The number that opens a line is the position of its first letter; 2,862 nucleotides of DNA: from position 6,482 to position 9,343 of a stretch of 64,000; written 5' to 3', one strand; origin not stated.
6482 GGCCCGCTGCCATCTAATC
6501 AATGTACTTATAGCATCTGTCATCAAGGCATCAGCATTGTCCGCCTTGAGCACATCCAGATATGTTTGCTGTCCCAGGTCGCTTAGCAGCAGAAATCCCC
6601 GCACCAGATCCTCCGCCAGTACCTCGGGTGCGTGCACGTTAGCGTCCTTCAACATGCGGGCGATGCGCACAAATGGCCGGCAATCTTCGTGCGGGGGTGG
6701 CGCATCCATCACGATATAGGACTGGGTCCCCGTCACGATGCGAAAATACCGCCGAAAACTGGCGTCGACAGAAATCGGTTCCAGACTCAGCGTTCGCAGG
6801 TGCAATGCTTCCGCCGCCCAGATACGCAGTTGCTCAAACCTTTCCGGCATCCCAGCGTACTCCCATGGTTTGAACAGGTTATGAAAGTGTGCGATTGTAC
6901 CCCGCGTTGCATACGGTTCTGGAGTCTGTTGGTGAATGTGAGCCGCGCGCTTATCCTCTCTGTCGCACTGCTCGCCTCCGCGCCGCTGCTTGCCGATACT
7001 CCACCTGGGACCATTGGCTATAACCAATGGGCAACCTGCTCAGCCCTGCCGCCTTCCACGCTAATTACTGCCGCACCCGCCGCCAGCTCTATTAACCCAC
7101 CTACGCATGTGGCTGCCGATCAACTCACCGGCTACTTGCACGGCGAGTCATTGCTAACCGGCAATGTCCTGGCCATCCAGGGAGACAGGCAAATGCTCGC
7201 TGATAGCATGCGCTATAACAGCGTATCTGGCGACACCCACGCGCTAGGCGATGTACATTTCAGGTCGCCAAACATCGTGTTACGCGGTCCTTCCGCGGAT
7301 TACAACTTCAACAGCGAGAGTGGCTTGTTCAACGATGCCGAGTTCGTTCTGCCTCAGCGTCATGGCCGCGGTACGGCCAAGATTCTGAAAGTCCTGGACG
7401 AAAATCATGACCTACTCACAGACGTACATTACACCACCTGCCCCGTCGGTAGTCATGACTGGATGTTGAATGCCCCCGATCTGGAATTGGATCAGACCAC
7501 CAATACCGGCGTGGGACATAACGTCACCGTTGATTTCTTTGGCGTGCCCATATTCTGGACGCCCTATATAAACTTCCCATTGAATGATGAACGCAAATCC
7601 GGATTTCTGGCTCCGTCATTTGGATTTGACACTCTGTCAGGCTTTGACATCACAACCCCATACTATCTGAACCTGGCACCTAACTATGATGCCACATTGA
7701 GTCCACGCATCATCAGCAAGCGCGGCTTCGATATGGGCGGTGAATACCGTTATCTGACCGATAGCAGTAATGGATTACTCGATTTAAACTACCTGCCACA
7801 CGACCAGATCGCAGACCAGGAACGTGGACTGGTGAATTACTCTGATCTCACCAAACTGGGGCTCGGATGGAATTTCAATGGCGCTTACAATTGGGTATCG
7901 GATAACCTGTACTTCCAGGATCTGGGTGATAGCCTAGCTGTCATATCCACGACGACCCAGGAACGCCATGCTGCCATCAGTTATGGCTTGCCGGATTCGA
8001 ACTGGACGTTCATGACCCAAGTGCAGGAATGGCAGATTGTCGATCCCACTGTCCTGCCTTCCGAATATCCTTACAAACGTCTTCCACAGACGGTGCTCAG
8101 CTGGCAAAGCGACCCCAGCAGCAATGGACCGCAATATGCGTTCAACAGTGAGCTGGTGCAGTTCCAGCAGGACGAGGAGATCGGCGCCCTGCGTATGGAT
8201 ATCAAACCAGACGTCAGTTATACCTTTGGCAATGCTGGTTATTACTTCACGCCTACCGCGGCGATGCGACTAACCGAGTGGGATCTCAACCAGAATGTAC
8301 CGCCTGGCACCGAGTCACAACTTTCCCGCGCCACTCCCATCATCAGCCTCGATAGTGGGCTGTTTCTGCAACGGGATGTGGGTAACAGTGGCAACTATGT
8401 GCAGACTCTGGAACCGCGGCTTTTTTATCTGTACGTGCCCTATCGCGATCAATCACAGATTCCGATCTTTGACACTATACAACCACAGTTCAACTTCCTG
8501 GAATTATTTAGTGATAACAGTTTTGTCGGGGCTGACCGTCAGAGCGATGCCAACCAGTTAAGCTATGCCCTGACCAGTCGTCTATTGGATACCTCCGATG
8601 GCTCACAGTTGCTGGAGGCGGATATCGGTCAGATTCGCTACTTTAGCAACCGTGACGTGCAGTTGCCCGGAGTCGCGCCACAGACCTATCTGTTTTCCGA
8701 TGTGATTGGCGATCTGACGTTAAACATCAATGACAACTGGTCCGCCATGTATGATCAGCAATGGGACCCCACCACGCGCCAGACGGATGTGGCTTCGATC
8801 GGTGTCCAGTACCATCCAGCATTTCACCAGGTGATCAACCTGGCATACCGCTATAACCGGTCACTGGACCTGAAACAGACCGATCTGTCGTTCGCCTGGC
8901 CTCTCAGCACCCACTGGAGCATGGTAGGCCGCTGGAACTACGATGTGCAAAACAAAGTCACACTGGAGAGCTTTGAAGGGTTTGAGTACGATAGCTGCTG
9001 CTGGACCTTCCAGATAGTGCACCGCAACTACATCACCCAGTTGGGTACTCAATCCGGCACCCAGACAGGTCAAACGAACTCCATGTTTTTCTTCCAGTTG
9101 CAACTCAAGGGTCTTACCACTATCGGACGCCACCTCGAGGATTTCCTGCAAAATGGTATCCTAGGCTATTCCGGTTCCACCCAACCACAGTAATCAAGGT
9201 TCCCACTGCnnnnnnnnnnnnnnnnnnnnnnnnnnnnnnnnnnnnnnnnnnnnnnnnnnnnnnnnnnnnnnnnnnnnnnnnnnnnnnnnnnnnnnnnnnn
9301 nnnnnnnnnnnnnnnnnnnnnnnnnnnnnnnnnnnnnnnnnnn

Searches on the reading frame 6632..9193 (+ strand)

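Call 9: search_protein_families(library=pfam, proteins=[window:6632-9193:+], max_evalue=0.00001)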
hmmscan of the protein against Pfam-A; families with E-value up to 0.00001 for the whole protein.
window:6632-9193:+ (853 aa): 2 families
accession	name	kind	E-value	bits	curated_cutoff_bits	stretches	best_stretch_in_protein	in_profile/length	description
PF04453.20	LptD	-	2.2e-88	297.6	22.4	1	397-762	2-384/384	LPS transport system D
PF19838.5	LptD_2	-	1.8e-08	34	22.5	1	300-414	8-123/464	LptD protein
